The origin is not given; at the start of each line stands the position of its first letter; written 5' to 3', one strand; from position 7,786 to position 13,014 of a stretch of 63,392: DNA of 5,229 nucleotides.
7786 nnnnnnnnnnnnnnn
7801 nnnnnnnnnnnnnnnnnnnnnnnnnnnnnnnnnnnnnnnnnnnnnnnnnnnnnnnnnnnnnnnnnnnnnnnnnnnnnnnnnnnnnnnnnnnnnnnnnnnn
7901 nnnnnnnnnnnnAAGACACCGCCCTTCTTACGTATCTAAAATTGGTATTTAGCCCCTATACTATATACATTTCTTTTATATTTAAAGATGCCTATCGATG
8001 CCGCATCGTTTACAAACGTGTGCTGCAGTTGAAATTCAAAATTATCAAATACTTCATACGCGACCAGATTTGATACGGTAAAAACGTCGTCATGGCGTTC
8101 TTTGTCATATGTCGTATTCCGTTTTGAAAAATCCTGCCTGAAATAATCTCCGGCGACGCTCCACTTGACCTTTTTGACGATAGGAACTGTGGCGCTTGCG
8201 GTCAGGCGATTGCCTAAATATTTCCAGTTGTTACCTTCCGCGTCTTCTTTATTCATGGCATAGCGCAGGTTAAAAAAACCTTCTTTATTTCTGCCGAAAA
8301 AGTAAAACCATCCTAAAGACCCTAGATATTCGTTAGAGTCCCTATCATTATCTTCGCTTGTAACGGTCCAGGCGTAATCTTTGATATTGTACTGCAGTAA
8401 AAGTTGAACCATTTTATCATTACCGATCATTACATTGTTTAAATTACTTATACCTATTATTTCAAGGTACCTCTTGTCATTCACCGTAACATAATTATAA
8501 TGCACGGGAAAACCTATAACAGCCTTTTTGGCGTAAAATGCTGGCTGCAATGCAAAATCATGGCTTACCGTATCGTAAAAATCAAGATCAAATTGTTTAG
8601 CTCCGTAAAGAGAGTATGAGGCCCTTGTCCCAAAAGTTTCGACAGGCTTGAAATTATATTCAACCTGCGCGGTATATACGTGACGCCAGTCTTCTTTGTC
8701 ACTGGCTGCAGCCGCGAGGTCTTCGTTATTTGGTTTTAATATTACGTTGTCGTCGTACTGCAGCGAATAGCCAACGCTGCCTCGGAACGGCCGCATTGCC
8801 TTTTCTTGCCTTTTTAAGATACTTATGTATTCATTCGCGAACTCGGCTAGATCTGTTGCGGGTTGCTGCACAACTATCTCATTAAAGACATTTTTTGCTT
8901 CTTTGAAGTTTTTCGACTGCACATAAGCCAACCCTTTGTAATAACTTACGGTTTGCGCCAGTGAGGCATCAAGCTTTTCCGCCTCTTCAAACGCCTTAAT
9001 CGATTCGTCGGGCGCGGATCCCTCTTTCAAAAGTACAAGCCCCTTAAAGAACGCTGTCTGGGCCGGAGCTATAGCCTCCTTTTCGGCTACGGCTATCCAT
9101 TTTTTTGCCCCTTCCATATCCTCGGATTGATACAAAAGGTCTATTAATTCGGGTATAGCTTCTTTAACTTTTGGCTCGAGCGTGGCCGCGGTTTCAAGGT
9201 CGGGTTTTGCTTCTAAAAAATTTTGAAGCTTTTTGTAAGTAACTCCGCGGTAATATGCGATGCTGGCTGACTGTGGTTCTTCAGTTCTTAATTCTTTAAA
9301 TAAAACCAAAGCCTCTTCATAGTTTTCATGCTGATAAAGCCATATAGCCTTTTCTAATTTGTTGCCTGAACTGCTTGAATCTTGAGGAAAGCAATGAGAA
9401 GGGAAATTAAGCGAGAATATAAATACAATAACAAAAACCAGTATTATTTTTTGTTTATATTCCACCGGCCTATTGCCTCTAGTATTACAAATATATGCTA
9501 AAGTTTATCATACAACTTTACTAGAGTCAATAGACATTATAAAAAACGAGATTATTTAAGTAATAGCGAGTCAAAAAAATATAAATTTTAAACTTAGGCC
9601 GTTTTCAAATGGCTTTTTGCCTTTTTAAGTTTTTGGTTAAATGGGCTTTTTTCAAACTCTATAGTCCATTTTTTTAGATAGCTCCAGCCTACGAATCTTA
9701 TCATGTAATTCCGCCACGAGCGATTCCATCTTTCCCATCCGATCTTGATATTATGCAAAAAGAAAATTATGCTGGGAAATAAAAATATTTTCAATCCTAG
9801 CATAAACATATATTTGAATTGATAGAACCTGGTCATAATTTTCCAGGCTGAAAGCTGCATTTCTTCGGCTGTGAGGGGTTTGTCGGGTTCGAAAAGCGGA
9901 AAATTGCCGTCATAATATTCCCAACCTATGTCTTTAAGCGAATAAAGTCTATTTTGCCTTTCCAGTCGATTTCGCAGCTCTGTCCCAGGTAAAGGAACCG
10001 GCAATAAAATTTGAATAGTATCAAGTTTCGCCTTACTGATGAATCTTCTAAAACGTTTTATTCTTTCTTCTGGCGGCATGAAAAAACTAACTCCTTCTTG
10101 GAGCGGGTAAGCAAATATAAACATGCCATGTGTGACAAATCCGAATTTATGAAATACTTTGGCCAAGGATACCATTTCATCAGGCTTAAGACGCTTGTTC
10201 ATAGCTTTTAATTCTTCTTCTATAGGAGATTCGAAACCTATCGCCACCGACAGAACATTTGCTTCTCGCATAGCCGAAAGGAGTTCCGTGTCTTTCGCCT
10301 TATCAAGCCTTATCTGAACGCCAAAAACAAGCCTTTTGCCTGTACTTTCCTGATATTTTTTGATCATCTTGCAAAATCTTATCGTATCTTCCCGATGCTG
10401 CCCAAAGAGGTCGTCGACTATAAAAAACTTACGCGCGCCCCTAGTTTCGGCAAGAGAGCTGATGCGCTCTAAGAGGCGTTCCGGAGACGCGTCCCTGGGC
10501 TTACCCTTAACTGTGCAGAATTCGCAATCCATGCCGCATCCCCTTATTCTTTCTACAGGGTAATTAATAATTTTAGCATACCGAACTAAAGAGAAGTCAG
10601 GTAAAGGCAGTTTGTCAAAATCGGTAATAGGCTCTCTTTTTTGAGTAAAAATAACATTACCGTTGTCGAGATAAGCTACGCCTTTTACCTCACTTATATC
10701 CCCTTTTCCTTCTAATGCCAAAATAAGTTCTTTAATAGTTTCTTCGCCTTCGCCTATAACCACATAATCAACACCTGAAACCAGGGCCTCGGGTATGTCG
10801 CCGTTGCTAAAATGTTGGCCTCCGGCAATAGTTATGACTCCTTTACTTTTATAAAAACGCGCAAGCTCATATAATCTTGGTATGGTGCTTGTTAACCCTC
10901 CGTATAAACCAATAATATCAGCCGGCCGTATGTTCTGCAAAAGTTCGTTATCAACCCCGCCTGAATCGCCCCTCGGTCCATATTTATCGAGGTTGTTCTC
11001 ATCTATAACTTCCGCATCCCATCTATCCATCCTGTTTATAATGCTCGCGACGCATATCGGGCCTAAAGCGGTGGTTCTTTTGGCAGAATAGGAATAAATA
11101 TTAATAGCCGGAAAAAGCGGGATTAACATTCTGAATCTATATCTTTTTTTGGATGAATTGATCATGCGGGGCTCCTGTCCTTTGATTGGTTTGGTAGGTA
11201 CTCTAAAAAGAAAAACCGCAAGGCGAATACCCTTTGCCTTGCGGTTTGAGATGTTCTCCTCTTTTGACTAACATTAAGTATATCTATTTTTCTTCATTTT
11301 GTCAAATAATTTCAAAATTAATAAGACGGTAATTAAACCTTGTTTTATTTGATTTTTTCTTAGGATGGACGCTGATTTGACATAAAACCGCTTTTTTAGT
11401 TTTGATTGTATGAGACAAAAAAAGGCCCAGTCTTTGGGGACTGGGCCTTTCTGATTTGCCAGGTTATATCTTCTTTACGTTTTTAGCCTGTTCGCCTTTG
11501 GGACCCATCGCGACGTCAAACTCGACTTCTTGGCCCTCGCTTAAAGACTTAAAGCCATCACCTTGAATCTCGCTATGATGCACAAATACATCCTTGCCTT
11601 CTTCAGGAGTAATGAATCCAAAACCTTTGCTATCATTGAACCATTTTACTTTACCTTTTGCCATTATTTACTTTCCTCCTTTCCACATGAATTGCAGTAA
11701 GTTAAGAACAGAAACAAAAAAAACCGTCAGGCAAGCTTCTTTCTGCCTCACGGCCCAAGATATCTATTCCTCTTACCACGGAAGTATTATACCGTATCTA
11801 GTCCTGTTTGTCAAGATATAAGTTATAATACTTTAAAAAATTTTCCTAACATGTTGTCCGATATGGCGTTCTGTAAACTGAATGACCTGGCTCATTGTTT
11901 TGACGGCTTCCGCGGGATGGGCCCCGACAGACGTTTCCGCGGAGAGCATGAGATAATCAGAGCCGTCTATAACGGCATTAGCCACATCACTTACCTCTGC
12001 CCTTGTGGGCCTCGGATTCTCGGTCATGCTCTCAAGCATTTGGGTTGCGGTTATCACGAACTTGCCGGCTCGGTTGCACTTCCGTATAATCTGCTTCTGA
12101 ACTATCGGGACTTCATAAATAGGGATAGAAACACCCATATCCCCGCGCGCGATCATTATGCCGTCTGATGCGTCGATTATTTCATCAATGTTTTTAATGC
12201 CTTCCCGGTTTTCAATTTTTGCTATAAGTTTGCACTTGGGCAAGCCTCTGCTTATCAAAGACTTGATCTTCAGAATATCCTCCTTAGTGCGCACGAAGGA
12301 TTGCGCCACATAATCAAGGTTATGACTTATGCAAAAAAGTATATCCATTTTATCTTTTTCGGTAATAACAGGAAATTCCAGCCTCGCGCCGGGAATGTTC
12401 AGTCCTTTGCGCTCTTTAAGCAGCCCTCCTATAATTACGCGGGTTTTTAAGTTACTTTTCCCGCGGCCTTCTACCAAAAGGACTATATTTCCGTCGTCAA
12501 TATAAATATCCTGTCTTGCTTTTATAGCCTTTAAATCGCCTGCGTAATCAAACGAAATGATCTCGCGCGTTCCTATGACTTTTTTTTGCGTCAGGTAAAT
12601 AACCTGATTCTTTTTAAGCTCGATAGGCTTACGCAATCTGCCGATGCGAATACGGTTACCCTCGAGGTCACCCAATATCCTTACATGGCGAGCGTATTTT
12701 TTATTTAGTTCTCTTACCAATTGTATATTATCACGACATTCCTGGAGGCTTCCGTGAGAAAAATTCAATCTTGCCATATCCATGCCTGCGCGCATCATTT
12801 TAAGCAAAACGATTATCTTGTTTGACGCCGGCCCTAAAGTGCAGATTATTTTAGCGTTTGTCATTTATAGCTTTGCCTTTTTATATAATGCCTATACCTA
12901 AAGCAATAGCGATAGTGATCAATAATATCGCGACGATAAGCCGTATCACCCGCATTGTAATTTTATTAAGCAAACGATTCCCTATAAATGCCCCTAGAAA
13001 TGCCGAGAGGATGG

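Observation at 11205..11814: A radical SAM gene and the neighbouring csp gene share the same leader architecture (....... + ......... hairpin + U tract)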

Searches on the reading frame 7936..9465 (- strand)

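Call 8: search_protein_families(library=pfam, proteins=[window:7936-9465:-])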
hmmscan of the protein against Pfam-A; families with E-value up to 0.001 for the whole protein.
window:7936-9465:- (509 aa): 10 families
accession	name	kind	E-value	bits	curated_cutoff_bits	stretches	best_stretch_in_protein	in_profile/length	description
PF07719.23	TPR_2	-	1.2e-12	47.3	27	0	69-99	3-33/34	Tetratricopeptide repeat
PF13432.12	TPR_16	-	3.1e-09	37.5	32.7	0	142-202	4-62/65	Tetratricopeptide repeat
PF14559.12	TPR_19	-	1.8e-08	35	25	0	43-86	1-44/68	Tetratricopeptide repeat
PF00515.34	TPR_1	-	5.3e-08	32.8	27.8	0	71-99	5-33/34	Tetratricopeptide repeat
PF13181.12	TPR_8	-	4.7e-06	26.8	25.7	0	73-99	7-33/34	Tetratricopeptide repeat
PF13428.12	TPR_14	-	3e-05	24.7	23.5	0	39-72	7-40/44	Tetratricopeptide repeat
PF13174.12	TPR_6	-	4.4e-05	24.3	26.3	0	175-202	4-31/33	Tetratricopeptide repeat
PF16898.10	TOPRIM_C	-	0.0001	22.9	29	0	40-131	15-101/128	C-terminal associated domain of TOPRIM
PF25062.1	ARM_TT21_N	-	0.00046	20.4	40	1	39-203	33-200/222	Tetratricopeptide repeat protein 21 N-terminal ARM repeat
PF01535.26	PPR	-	0.00078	20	25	0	180-198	9-27/31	PPR repeat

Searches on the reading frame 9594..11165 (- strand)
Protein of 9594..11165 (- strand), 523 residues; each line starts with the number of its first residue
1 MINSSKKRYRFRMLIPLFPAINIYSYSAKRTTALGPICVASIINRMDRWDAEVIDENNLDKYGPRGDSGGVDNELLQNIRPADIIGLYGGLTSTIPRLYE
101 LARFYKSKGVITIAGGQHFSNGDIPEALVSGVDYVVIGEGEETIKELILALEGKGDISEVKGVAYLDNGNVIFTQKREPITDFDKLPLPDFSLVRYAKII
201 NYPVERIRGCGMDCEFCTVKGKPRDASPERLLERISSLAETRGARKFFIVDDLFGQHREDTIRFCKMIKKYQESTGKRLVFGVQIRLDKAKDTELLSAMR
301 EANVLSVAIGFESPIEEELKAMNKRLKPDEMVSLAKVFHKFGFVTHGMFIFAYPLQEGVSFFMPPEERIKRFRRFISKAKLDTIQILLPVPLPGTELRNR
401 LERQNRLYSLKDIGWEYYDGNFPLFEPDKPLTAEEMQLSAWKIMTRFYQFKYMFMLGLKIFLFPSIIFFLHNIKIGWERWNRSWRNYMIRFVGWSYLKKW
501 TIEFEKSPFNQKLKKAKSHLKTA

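Call 8: search_protein_families(library=pfam, proteins=[window:9594-11165:-])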
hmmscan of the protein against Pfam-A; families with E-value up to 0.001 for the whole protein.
window:9594-11165:- (523 aa): 2 families
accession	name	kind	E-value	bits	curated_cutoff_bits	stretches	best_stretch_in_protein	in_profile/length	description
PF04055.27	Radical_SAM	-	1.3e-11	45.4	29.5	1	205-350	2-150/166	Radical SAM superfamily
PF02310.24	B12-binding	-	7.3e-09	35.9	32.1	1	81-147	51-120/121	B12 binding domain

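Call 19: find_homologous_proteins(query=window:9594-11165:-, max_evalue=1e-50)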
Query window:9594-11165:- (523 aa): 2282 proteins with E <= 1e-50 among 8000 candidates; the best 120 are listed.
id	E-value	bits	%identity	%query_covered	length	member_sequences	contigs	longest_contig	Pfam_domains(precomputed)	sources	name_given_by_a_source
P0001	0.0e+0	1200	100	100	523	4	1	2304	PF04055.28,PF02310.25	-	-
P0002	2.6e-263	892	72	100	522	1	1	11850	PF04055.28,PF02310.25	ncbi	-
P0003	3.7e-261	885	70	100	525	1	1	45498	PF04055.28,PF02310.25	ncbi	-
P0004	1.4e-259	880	71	100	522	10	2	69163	PF04055.28,PF02310.25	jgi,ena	-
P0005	1.4e-259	880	70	100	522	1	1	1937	PF04055.28,PF02310.25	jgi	jgi:radical SAM superfamily enzyme YgiQ (UPF0313 family)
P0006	2.2e-259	879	71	100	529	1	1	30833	PF04055.28,PF02310.25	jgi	jgi:radical SAM superfamily enzyme YgiQ (UPF0313 family)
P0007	2.4e-259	879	72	100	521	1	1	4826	PF04055.28,PF02310.25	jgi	jgi:radical SAM superfamily enzyme YgiQ (UPF0313 family)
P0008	2.5e-259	879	70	100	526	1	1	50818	PF04055.28,PF02310.25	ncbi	ncbi:MAG: radical SAM protein [Candidatus Omnitrophota bacterium]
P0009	3.9e-259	879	71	100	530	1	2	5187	PF04055.28,PF02310.25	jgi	-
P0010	1.1e-258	877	71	100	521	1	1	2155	PF04055.28,PF02310.25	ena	-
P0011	1.1e-258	877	70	100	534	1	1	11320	PF04055.28,PF02310.25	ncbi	-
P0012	1.1e-258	877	71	100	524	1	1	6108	PF04055.28,PF02310.25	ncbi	-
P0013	1.7e-258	876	70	100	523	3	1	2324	PF04055.28,PF02310.25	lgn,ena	-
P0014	6.1e-258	875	69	99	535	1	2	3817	PF04055.28,PF02310.25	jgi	jgi:radical SAM superfamily enzyme YgiQ (UPF0313 family)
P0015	8.0e-258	874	73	94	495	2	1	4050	PF04055.28,PF02310.25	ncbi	-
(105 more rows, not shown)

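Call 71: search_protein_families(library=ncbifam, proteins=[window:9594-11165:-], max_evalue=0.001)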
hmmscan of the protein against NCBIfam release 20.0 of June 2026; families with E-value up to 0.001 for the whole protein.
window:9594-11165:- (523 aa): 16 families
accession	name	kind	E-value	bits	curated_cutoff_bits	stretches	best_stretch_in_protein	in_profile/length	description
TIGR02026.1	BchE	equivalog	1e-27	97.2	481.35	1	84-455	66-435/497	magnesium-protoporphyrin IX monomethyl ester anaerobic oxidative cyclase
TIGR04014.1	B12_SAM_MJ_0865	equivalog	1.4e-25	90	360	1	86-403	45-360/434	methyl-coenzyme M reductase glutamine C-methyltransferase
TIGR03471.1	HpnJ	equivalog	5.1e-23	81.7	577.6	1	130-404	119-390/472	hopanoid biosynthesis associated radical SAM protein HpnJ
TIGR04013.1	B12_SAM_MJ_1487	hypoth_equivalog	1.6e-22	79.9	251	1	84-402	45-358/382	TIGR04013 family B12-binding domain/radical SAM domain-containing protein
NF050148.1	rSAM_ApyD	equivalog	1.2e-19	70.1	750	1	132-356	127-351/645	RiPP biosynthesis radical SAM protein ApyD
TIGR03975.1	rSAM_ocin_1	subfamily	1.9e-18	66.3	281.85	1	109-344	157-403/606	RiPP maturation radical SAM C-methyltransferase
TIGR04479.1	bcpD_PhpK_rSAM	subfamily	1.7e-16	59.7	600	1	134-354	174-392/504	PhpK family radical SAM P-methyltransferase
TIGR04072.2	rSAM_ladder_B12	equivalog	3e-15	55.8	360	1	109-354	98-332/443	lipid biosynthesis B12-binding/radical SAM protein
TIGR04367.1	HpnR_B12_rSAM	equivalog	5.7e-14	51.5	650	1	75-415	55-389/490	hopanoid C-3 methylase HpnR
NF033712.0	B12_rSAM_KedN5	subfamily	1.3e-13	50.1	700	1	104-361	87-360/624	KedN5 family methylcobalamin-dependent radical SAM C-methyltransferase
TIGR04295.1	B12_rSAM_oligo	hypoth_equivalog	4.6e-12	45.3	400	1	105-327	97-317/422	TIGR04295 family B12-binding domain-containing radical SAM protein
NF040542.1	rSAM_RCCLKC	equivalog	1.9e-09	37.2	450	1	125-383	93-354/423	arsinothricin biosynthesis radical SAM protein ArsL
NF038361.1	rSAM_Sden_1168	equivalog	3.9e-09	35.6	575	1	83-399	142-471/560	Sden_1168 family B12-binding radical SAM P-methyltransferase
NF033070.1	rSAM_AprD4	equivalog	1.7e-06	27.2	500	1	209-357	208-352/456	AprD4 family radical SAM diol-dehydratase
TIGR04190.1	B12_SAM_Ta0216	equivalog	6.6e-05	21.7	500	1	132-330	133-352/554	TIGR04190 family B12-binding domain/radical SAM domain protein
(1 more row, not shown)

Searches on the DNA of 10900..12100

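Call 3: search_rna_families(source=window, start=10900, end=12100, threshold=evalue, max_evalue=10, show_alignments=3)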
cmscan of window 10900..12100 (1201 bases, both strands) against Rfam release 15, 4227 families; matches with E-value up to 10: 18.
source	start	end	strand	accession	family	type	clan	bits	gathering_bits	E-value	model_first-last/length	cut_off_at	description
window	11418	11772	-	RF01766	cspA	Cis-reg; thermoregulator;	-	44.1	78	9.2e-10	1-428/428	no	cspA thermoregulator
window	11415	11551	-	RF00515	PyrR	Cis-reg;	-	23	54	1.6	1-115/115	no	PyrR binding site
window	11419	11452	-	RF00506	Thr_leader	Cis-reg; leader;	-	21.8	55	0.22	81-115/118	no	Threonine operon leader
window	11297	11455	+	RF02618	SSRC34_2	Gene; sRNA;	-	20.5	48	1.5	1-125/125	no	Streptococcus sRNA 34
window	11319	11455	+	RF02449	ncr1015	Gene; sRNA;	-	20.1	60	6.2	1-121/121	no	Bacillus sRNA ncr1015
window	11325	11455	+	RF01859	Phe_leader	Cis-reg; leader;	-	19.8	55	2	1-125/125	no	Phenylalanine leader peptide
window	11417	11468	-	RF02278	Betaproteobacteria_toxic_sRNA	Gene; sRNA;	-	18.8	50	0.6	1-64/64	no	Betaproteobacteria toxic small RNA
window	11712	11757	+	RF02416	TCV_H4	Cis-reg;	-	18.6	50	3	1-51/51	no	Turnip crinkle virus 3'UTR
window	11416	11453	-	RF03210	mir-7359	Gene; miRNA;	-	16.8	90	7.2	1-56/56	no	mir-7359 microRNA precursor family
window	11290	11323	+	RF04072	mir-7386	Gene; miRNA;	-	16.3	44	6.6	13-45/59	no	mir-7386 microRNA precursor family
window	11209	11314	-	RF02637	EF0408_EF0409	Gene; sRNA;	-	16.1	440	0.14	1-412/412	no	Enterococcus sRNA EF0408_EF0409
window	11209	11251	-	RF00445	MIR399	Gene; miRNA;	-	15.6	57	2.9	1-117/117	no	mir-399 microRNA precursor family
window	11367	11433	+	RF01302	snoU36a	Gene; snRNA; snoRNA; CD-box;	CL00051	15.4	45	9.3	1-90/90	no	SnoRNA U36a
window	11912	11957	-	RF02918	MDR-NUDIX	Cis-reg;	-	14.5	54.9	8.9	1-59/59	no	MDR-NUDIX RNA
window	11374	11454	+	RF02377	SurA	Gene; sRNA;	-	13.6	100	0.63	1-279/279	no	SurA sRNA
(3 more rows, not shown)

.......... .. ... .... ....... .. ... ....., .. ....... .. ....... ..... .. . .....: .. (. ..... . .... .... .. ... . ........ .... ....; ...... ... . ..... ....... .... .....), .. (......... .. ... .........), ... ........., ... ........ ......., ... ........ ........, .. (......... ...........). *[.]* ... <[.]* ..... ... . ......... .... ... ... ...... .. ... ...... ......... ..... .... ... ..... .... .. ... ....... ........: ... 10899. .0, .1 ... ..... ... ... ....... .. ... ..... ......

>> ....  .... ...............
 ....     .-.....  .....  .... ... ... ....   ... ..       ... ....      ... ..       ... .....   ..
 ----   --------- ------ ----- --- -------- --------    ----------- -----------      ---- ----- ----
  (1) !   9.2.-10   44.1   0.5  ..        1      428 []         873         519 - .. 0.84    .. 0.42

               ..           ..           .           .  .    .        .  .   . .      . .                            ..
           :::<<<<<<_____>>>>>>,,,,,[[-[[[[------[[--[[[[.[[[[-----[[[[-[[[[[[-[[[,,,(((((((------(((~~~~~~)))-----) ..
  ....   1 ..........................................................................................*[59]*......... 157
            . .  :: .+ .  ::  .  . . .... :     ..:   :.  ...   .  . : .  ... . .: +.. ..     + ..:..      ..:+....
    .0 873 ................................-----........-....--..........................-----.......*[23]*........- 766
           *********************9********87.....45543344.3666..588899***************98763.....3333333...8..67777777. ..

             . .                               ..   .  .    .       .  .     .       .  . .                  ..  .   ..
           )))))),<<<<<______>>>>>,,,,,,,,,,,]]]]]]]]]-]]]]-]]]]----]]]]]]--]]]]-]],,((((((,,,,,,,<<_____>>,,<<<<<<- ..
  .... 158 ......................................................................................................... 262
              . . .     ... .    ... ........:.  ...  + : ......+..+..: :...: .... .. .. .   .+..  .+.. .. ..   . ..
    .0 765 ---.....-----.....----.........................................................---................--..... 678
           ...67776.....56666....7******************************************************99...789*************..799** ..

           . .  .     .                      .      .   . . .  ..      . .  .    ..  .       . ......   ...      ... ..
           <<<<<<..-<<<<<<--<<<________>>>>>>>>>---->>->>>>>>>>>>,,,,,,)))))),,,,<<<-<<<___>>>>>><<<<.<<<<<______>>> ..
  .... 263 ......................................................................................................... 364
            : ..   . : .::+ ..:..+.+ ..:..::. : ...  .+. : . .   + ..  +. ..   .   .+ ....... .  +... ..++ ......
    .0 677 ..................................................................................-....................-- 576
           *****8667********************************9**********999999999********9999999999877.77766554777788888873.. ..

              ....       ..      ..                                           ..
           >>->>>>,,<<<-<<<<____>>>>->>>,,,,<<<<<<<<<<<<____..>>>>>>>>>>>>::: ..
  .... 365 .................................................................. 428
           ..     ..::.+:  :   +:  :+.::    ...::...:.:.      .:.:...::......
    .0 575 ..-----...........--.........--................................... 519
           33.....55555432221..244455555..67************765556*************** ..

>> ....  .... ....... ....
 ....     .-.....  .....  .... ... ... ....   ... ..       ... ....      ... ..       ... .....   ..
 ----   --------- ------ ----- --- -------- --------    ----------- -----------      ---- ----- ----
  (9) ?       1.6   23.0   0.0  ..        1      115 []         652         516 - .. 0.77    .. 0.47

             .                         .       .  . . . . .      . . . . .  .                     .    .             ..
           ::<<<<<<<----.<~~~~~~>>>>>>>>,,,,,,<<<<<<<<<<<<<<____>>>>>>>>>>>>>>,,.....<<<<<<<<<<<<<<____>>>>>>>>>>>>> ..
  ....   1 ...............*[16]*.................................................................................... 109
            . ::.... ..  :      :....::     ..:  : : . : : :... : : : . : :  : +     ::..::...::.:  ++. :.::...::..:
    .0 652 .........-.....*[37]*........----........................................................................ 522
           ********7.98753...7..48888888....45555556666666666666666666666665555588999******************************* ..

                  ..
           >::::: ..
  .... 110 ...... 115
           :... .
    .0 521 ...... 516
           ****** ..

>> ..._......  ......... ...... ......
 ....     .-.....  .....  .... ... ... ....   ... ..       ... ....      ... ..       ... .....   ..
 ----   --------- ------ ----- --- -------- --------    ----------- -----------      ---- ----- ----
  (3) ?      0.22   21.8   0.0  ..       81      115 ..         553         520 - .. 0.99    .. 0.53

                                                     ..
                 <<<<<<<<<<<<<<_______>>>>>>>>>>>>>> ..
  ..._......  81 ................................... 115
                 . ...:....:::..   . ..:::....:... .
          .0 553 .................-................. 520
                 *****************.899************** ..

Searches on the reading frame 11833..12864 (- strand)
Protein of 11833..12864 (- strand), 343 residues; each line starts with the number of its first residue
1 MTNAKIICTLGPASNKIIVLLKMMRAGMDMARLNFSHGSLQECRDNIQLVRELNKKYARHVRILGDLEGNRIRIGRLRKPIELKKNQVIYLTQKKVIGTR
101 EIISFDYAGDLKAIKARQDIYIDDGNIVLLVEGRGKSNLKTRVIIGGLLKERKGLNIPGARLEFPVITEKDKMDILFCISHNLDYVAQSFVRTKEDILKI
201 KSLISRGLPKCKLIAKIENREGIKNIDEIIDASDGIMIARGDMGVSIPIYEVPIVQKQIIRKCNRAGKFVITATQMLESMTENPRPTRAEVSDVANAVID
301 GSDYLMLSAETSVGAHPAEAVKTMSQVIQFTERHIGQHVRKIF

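Call 8: search_protein_families(library=pfam, proteins=[window:11833-12864:-])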
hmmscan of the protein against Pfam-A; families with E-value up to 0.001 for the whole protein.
window:11833-12864:- (343 aa): 2 families
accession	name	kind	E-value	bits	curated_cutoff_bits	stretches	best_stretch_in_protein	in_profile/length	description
PF00224.27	PK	-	2.4e-113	379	30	1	3-321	3-328/328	Pyruvate kinase, barrel domain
PF03328.21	HpcH_HpaI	-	0.0001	22.1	25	0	186-239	88-147/221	HpcH/HpaI aldolase/citrate lyase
